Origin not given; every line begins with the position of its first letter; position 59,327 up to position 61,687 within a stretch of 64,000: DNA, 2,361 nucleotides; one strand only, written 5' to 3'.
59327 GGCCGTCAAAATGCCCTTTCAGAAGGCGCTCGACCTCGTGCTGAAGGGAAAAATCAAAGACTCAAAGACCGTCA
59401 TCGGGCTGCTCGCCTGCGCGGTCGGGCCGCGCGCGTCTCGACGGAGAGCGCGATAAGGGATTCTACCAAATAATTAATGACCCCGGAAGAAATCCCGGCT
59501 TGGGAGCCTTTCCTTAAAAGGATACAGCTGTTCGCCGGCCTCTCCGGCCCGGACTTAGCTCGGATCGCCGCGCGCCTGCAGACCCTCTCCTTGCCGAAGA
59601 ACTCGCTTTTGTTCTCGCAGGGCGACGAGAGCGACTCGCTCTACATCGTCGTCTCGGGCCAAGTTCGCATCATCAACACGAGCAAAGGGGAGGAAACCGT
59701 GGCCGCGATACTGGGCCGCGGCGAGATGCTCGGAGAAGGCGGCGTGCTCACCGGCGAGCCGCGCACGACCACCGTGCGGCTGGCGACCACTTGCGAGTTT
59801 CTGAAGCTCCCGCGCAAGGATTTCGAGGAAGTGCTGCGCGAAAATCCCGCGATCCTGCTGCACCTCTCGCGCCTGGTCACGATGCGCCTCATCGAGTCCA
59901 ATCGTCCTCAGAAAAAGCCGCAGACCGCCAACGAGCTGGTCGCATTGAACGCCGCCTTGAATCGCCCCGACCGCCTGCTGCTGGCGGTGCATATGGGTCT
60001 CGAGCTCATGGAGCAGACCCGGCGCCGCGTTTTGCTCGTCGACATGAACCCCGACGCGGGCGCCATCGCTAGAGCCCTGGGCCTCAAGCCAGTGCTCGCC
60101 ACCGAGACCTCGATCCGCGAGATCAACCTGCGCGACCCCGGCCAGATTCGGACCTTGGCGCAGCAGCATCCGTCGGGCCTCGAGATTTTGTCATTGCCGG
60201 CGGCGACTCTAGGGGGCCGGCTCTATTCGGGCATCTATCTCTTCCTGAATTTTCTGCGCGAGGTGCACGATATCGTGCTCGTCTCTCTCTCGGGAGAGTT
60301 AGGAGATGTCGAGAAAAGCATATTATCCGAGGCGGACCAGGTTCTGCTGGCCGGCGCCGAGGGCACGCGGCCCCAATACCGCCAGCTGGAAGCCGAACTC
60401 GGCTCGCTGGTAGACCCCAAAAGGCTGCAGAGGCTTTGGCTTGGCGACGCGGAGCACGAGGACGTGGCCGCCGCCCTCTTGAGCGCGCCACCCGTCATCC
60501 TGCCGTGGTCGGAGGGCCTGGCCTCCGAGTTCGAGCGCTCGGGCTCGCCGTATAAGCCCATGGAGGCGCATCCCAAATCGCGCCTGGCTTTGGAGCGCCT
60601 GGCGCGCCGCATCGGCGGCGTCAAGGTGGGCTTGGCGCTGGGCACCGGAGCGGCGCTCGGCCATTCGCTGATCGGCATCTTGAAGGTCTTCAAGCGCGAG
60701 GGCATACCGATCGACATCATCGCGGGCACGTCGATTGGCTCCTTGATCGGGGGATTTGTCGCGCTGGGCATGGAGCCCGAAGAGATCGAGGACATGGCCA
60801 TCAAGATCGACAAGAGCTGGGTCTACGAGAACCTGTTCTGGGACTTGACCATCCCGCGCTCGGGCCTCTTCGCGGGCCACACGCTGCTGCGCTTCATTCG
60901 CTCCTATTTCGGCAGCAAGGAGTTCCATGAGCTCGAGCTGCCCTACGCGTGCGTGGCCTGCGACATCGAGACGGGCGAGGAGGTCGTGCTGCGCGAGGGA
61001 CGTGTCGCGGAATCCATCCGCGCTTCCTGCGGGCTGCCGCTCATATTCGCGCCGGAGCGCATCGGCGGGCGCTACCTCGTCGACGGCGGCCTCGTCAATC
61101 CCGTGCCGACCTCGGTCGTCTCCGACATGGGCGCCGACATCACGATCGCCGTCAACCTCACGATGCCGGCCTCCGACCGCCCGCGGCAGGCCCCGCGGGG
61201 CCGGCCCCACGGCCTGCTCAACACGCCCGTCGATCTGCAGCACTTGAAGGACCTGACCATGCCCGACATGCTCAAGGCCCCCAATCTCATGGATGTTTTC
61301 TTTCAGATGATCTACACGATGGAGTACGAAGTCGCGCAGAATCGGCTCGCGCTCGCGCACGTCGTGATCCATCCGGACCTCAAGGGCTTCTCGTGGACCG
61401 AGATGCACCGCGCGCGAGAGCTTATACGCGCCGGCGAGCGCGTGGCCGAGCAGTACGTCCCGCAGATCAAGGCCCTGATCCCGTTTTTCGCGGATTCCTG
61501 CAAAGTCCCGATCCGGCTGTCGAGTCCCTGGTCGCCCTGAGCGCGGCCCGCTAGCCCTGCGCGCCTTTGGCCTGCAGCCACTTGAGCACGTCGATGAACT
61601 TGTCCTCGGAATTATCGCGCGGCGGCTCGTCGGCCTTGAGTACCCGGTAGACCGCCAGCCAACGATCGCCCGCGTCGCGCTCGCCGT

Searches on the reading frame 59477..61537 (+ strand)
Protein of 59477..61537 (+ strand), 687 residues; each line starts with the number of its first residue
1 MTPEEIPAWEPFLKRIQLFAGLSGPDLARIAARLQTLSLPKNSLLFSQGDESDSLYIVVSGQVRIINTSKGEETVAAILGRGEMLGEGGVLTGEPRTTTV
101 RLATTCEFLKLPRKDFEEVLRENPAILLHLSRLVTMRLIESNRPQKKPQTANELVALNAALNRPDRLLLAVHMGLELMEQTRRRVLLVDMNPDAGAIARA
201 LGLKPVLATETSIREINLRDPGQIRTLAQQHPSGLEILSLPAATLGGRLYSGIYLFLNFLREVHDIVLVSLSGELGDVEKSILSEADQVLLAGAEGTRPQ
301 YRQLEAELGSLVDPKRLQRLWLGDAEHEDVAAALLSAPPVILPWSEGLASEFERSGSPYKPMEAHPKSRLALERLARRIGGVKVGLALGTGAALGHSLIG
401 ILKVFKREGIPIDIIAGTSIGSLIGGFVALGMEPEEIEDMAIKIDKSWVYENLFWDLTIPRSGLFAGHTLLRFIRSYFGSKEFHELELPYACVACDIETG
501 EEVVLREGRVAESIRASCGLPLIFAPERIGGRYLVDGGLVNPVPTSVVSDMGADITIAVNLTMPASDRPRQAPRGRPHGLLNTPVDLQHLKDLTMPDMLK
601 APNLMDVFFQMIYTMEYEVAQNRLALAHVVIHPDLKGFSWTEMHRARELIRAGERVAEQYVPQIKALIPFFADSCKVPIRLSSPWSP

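Call 65: search_protein_families(library=pfam, proteins=[window:59477-61537:+], max_evalue=0.00001)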
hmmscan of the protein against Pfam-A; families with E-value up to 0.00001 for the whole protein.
window:59477-61537:+ (687 aa): 2 families
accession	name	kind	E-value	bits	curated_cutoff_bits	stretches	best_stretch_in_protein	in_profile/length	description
PF01734.28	Patatin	-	6.4e-31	108.5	27.7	1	386-547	1-189/191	Patatin-like phospholipase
PF00027.35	cNMP_binding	-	5.2e-24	84.5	27.5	1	38-123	3-89/89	Cyclic nucleotide-binding domain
